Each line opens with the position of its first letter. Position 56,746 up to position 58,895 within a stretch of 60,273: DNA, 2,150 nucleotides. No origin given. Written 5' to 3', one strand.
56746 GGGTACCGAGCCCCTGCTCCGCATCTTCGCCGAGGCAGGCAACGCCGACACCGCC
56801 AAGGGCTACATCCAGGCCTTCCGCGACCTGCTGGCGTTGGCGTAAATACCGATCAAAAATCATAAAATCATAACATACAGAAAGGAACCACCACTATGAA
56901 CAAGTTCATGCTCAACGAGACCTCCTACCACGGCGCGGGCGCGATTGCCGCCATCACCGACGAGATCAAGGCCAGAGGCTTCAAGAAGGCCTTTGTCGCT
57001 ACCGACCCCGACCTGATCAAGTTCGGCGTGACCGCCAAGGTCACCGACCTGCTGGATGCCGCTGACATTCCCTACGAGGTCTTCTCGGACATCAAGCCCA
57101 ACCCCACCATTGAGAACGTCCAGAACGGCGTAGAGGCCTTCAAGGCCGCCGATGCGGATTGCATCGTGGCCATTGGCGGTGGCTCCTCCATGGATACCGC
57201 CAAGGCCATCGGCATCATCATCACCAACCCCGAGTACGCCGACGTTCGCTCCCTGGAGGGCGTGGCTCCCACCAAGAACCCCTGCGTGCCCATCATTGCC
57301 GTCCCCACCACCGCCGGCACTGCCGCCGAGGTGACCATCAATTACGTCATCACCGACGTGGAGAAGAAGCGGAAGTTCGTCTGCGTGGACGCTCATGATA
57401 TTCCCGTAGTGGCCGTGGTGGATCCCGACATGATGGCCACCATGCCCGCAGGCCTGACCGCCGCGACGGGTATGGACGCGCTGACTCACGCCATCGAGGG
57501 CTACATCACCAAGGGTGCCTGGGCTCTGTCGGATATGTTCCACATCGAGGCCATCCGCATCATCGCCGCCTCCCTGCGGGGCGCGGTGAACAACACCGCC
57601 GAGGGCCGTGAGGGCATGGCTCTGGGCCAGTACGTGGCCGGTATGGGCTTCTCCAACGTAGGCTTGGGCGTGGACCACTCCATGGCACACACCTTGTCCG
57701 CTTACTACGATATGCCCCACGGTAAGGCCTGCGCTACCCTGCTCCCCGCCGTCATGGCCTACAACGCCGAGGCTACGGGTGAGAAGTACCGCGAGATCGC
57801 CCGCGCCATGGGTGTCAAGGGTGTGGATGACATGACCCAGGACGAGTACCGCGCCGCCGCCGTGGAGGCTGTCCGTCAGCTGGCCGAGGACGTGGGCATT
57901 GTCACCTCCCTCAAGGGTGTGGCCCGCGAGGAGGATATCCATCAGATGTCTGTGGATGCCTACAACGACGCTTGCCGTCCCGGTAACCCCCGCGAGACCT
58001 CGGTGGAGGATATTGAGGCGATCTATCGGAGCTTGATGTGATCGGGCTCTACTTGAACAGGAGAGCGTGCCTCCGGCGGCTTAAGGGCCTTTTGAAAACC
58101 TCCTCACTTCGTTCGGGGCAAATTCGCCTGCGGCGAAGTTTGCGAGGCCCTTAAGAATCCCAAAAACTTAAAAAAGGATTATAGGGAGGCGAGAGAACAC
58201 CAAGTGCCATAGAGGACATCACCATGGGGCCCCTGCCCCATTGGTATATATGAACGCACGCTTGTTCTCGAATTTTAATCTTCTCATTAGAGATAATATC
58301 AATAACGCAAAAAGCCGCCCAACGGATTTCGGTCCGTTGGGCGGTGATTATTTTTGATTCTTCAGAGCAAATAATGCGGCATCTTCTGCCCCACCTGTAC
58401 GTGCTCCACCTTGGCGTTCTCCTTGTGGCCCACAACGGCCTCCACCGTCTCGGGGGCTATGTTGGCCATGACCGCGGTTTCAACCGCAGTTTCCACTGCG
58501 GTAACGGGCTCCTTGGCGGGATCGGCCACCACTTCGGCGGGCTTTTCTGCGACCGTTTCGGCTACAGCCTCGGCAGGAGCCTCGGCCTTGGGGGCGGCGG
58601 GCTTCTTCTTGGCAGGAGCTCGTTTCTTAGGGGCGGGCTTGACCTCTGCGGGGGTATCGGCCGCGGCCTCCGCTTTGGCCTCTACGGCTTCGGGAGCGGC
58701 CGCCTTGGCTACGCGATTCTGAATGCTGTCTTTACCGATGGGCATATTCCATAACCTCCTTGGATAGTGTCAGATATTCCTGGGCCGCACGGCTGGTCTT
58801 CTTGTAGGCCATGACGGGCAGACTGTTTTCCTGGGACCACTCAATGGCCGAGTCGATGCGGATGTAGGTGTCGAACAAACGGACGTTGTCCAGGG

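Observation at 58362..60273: ParA-like ATPase plus disordered partner at the 3' end of a microcompartment operon: candidate McdAB-like metabolosome positioning system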

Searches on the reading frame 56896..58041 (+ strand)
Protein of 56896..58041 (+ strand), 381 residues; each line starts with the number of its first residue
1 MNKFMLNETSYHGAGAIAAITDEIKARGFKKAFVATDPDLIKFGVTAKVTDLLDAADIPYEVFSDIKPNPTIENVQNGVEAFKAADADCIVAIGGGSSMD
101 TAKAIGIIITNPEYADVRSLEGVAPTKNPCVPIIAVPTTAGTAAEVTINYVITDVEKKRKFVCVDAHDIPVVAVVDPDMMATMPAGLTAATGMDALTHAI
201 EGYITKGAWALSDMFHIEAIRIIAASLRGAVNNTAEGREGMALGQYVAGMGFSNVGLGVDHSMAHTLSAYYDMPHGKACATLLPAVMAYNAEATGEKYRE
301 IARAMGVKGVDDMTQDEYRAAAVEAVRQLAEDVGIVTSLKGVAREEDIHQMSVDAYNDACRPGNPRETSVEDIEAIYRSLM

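Call 3: search_protein_families(library=pfam, proteins=[window:56896-58041:+], max_evalue=0.1)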
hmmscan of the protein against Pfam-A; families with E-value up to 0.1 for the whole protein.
window:56896-58041:+ (381 aa): 4 families
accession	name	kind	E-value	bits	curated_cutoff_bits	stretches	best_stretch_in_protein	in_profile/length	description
PF25137.1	ADH_Fe_C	-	1.9e-60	204.3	27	1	188-380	1-193/194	Fe-containing alcohol dehydrogenase family, C-terminal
PF00465.25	Fe-ADH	-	2.6e-49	167.5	31.3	1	10-177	4-168/168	Iron-containing alcohol dehydrogenase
PF13685.12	Fe-ADH_2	-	2.8e-11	44.1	28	1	13-106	3-94/149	Iron-containing alcohol dehydrogenase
PF10074.15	RovC_DNA-bd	-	0.088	13.9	26.4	0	283-322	45-82/107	T6SS, Transcription factor, DNA binding domain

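Call 4: search_protein_families(library=ncbifam, proteins=[window:56896-58041:+], max_evalue=0.1)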
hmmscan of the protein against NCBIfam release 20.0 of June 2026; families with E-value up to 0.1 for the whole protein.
window:56896-58041:+ (381 aa): 17 families
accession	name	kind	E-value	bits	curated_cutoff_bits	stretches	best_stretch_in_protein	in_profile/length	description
NF007911.0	PRK10624.1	equivalog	1.2e-195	649.8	537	1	2-381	3-382/382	lactaldehyde reductase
TIGR02638.1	lactal_redase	equivalog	2.3e-180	599.4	523.15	1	1-377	1-379/379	lactaldehyde reductase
NF041833.1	Fe_ADH_ErcA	equivalog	2.1e-104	349.7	550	1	2-379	4-380/382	alcohol dehydrogenase-like regulatory protein ErcA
NF053866.1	CholDhdGbsBBac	equivalog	2.4e-88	296.4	550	1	3-379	11-389/392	choline dehydrogenase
NF007363.0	PRK09860.1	equivalog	2.5e-87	293.5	581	1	8-381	10-383/383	L-threonine dehydrogenase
NF010378.0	PRK13805.1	equivalog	1.7e-80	271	951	1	4-378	459-861/872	bifunctional acetaldehyde-CoA/alcohol dehydrogenase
NF050025.1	SulfAcetaldRedSarD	equivalog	3.8e-69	233.4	700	1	11-375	12-379/385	sulfoacetaldehyde reductase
NF011998.0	PRK15454.1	equivalog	1.4e-67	228.2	556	1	4-377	24-391/395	ethanolamine utilization ethanol dehydrogenase EutG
NF058672.1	4HyButDHCUPNE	equivalog_domain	9.6e-66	222.5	500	1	13-378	13-375/378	4-hydroxybutyrate dehydrogenase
TIGR04266.1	NDMA_methanol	equivalog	1.2e-53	182.5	625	1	12-351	21-364/420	NDMA-dependent methanol dehydrogenase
TIGR03405.1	Phn_Fe-ADH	equivalog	3.5e-49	167.5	423.7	1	13-308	10-306/355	iron-containing alcohol dehydrogenase PsrA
NF011717.0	PRK15138.1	equivalog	5.9e-27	94.7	645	1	11-341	13-345/387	alcohol dehydrogenase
NF041822.1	daptide_DH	equivalog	1.8e-19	69.8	300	1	33-231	4-204/363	daptide-type RiPP biosynthesis dehydogenase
NF006941.0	PRK09423.1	subfamily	4.8e-12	45.4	336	1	12-202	13-179/367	glycerol dehydrogenase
NF053832.1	GlycoaldRedHalo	equivalog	4.4e-06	26.1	550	1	10-268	11-261/363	glycolaldehyde reductase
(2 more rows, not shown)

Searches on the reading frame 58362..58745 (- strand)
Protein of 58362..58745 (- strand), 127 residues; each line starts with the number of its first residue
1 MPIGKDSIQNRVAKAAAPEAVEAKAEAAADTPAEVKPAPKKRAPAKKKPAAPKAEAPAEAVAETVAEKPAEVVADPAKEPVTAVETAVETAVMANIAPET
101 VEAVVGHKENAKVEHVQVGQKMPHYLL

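Call 3: search_protein_families(library=pfam, proteins=[window:58362-58745:-], max_evalue=0.1)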
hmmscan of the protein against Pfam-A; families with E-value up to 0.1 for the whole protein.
window:58362-58745:- (127 aa): 1 family
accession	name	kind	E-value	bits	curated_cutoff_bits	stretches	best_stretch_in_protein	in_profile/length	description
PF02285.20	COX8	-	0.058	13.8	24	0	72-93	1-22/43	Cytochrome oxidase c subunit VIII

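Call 4: search_protein_families(library=ncbifam, proteins=[window:58362-58745:-], max_evalue=0.1)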
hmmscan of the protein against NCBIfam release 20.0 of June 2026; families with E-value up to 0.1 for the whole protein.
window:58362-58745:- (127 aa): 0 families

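Call 5: find_encoding_contigs(protein=window:58362-58745:-, flank=10000, max_places=10)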
Protein window:58362-58745:- (127 aa): 2 contigs read that carry it; 1 place shown.
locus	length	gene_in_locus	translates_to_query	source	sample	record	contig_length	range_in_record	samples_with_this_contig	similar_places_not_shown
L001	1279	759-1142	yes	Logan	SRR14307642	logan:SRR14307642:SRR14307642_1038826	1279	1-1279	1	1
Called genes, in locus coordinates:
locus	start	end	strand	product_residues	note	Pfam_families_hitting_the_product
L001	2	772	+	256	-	?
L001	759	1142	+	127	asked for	-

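Call 37: find_homologous_proteins(query=A1, max_evalue=0.001)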
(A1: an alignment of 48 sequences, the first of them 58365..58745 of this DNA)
Query A1 (48 sequences) (127 aa, profile of the alignment): 1320 proteins with E <= 0.001 among 8000 candidates; the best 120 are listed.
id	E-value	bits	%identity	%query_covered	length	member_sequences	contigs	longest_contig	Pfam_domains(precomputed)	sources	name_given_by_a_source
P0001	1.8e-33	134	41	100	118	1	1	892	-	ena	-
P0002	1.9e-32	131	57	29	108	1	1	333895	-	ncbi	-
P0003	5.9e-32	129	49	100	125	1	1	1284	PF07382.17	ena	-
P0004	4.2e-31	127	40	100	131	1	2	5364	-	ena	-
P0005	5.4e-31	126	45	100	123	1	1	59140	-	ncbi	-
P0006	9.1e-31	126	53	31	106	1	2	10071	-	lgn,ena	-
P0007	1.4e-30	125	61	32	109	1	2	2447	-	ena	-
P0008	1.5e-30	125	45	100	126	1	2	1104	-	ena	-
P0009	1.7e-30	125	41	100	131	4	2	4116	-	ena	-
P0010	2.2e-30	124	47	100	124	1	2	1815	-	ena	-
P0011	2.2e-30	124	42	100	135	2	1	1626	-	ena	-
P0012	1.0e-29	122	43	100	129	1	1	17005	-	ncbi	-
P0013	1.4e-29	122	45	100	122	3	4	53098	-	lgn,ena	-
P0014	1.8e-29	121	43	100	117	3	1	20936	-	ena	-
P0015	3.1e-29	121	36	100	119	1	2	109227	-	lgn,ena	-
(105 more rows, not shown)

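Call 56: predict_structure(alignment_id=A2)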
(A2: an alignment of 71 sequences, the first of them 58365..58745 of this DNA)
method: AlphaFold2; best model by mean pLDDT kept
length: 127 residues; sequences in the alignment: 71
mean_pLDDT: 59.5   pTM: 0.15
mean pLDDT of the five models: 59.5, 58.7, 56.9, 56.3, 54.8
residues with pLDDT >= 90: 0; 70-90: 22; 50-70: 80; < 50: 25
segments of 3 or more residues with pLDDT < 50: 20-31, 62-66
pLDDT, mean of each block of 10 residues (from residue 1): 68 55 42 56 67 57 52 53 51 60 63 76 79
secondary structure, 60 per line:
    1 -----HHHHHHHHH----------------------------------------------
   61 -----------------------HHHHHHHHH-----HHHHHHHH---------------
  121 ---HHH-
elements in order: H6-14 H84-92 H98-105

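Call 57: search_protein_representatives(alignment_id=A2)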
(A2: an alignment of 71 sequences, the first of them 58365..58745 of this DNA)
Query: 71 sequences, 123 profile positions. Proteins with E-value up to 0.001 (for the whole library): 400; up to 1e-10: 248; up to 1e-30: 0. The best 150 are listed.
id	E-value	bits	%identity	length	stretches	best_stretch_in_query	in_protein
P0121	9.1e-30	120.6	-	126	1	1-123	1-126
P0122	1.5e-29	119.9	-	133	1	1-123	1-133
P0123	3.0e-29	118.9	-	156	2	21-123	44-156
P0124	1.7e-28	116.5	-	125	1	1-123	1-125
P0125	3.5e-28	115.5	-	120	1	1-123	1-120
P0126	4.4e-28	115.1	-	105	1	1-123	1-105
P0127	1.7e-27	113.3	-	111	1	1-123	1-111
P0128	4.2e-27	112.0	-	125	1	1-123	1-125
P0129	4.8e-27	111.8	-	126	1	1-123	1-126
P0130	7.4e-27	111.2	-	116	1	1-123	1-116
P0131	1.7e-26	110.0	-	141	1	1-123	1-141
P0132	2.8e-25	106.1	-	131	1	1-123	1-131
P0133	3.1e-25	105.9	-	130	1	1-123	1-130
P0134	5.2e-25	105.2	-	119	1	1-123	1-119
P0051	1.3e-24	103.9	-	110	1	1-123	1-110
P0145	2.3e-21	93.4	-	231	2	31-123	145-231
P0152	2.5e-20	90.1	-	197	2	44-123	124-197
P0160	2.2e-19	87.0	-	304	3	19-123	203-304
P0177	5.0e-18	82.7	-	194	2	1-110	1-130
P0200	1.8e-16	77.6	-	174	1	7-123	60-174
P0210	4.6e-16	76.3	-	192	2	1-91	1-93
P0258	3.5e-14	70.2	-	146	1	55-123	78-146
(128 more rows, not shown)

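Call 59: search_protein_families(library=pfam, proteins=[P0145, P0152, P0160, P0200, P0258, P0177, P0210], max_evalue=0.01)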
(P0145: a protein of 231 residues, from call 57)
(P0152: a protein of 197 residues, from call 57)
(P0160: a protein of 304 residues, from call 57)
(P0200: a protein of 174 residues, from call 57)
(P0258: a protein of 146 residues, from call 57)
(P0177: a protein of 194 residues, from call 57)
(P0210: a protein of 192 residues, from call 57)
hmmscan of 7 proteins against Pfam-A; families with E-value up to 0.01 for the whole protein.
P0145 (231 aa): 1 family
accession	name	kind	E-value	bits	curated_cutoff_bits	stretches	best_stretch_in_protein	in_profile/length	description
PF09397.16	FtsK_gamma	-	1.5e-16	60.3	30.6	1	65-124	4-62/63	Ftsk gamma domain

P0152 (197 aa): 1 family
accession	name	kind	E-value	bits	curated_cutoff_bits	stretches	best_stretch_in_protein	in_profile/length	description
PF09397.16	FtsK_gamma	-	3.6e-18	65.5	30.6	1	51-112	2-63/63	Ftsk gamma domain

P0160 (304 aa): 1 family
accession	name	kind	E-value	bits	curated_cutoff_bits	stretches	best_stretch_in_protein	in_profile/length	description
PF09397.16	FtsK_gamma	-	2.4e-13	50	30.6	1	86-146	3-62/63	Ftsk gamma domain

P0200 (174 aa): 2 families
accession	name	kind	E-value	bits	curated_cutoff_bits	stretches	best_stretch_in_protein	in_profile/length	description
PF13240.11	Zn_Ribbon_1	-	0.00053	20.1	25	1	9-25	5-21/23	zinc-ribbon domain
PF07382.16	HC2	-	0.00068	20.2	40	1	57-137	67-147/194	Histone H1-like nucleoprotein HC2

P0258 (146 aa): 2 families
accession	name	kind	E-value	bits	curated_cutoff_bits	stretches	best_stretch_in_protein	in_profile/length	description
PF04760.21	IF2_N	-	8.6e-06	25.9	25.3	1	9-53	6-50/53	Translation initiation factor IF-2, N-terminal region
PF03374.19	ANT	-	0.00045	21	25.3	1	5-36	22-53/108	Phage antirepressor protein KilAC domain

P0177 (194 aa): 0 families

P0210 (192 aa): 0 families

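Call 60: find_encoding_contigs(protein=P0160, flank=10000, max_places=3)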
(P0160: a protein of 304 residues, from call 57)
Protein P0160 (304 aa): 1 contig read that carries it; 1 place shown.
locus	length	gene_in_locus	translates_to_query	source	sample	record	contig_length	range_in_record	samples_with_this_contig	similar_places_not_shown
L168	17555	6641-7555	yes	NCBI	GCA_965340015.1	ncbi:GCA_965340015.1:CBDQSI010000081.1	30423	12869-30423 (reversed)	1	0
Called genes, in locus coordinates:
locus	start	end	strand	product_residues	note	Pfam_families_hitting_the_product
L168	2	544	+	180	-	?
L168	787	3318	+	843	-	PF02901:PFL-like, PF01228:Gly_radical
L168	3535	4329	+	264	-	PF13353:Fer4_12, PF04055:Radical_SAM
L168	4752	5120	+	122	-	PF00936:BMC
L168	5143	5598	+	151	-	PF10662:PduV-EutP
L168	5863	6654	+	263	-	PF00142:Fer4_NifH (weak), PF01656:CbiA, PF02374:ArsA_ATPase (weak), PF06564:CBP_BcsQ (weak), PF07015:VirC1 (faint), PF09140:MipZ, PF10609:ParA, PF13614:AAA_31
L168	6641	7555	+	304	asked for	PF09397:FtsK_gamma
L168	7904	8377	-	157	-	PF03073:TspO_MBR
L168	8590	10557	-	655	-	-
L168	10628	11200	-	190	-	PF02502:LacAB_rpiB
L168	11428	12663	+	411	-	PF07690:MFS_1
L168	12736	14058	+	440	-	PF02040:ArsB, PF03600:CitMHS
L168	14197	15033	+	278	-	-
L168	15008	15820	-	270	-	PF12698:ABC2_membrane_3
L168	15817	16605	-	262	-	PF00005:ABC_tran, PF13304:AAA_21 (weak)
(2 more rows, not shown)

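Call 62: search_protein_families(library=pfam, alignment_id=A2, max_evalue=0.01)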
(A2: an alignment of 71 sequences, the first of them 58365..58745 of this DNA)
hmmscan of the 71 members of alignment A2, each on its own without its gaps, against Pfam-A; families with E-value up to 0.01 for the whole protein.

A. member 1, window:58365-58745:- (127 aa): 0 families

B. families by the number of members that match (of 71 scanned): 4 families
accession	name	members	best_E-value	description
PF07382.16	HC2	13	2e-05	Histone H1-like nucleoprotein HC2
PF19431.4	MEKK4_N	1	0.0061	MEKK4 N-terminal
PF02095.21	Extensin_1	1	0.0063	Extensin-like protein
PF17823.6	DUF5585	1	0.0086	Family of unknown function (DUF5585)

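Call 63: find_encoding_contigs(protein=P0200, flank=8000, max_places=3)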
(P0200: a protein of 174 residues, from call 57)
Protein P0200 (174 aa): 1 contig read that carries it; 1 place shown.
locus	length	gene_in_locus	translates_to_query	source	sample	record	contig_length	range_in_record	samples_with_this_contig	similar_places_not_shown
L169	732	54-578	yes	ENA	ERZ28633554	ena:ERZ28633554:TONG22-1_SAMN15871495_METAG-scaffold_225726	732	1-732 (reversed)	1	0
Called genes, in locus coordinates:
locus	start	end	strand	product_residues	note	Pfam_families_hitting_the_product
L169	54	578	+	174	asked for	-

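Call 64: find_encoding_contigs(protein=P0258, flank=8000, max_places=3)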
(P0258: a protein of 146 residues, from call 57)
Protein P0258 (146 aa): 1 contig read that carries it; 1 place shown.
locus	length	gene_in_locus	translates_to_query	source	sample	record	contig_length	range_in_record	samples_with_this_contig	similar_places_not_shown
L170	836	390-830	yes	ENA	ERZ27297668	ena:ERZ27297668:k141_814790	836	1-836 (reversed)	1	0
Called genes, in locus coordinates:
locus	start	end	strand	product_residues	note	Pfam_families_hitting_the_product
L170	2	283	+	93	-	?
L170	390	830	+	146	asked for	PF04760:IF2_N (faint)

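Call 83: search_solved_structures(query=A2, max_evalue=10, show_alignments=3)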
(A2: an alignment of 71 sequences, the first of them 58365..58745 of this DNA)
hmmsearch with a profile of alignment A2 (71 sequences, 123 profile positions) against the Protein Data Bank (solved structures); distinct sequences matched with E-value up to 10: 1.
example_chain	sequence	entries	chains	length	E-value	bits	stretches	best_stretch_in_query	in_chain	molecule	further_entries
8wql_EF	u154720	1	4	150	2.4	12.6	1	31-103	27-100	LPP2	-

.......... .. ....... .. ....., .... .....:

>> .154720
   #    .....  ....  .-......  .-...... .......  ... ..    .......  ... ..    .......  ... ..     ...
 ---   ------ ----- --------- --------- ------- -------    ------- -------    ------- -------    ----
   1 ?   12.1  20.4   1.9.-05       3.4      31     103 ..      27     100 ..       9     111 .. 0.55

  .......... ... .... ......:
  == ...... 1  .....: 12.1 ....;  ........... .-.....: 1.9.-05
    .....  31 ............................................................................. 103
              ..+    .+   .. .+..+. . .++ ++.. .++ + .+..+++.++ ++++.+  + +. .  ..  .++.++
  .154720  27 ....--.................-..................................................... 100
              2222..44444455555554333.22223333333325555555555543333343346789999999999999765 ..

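Call 94: search_dna_similar(query=window:58365-58745:-, collection=plasmids, mode=protein, max_rows=10, max_evalue=0.001)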
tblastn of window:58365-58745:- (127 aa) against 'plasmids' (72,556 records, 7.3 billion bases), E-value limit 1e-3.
No match.

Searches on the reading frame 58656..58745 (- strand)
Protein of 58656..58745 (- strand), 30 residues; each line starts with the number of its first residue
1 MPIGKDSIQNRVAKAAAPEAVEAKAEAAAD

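Call 82: search_solved_structures(query=window:58656-58745:-, max_evalue=10, show_alignments=3)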
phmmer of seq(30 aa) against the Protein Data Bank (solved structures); distinct sequences matched with E-value up to 10: 0.
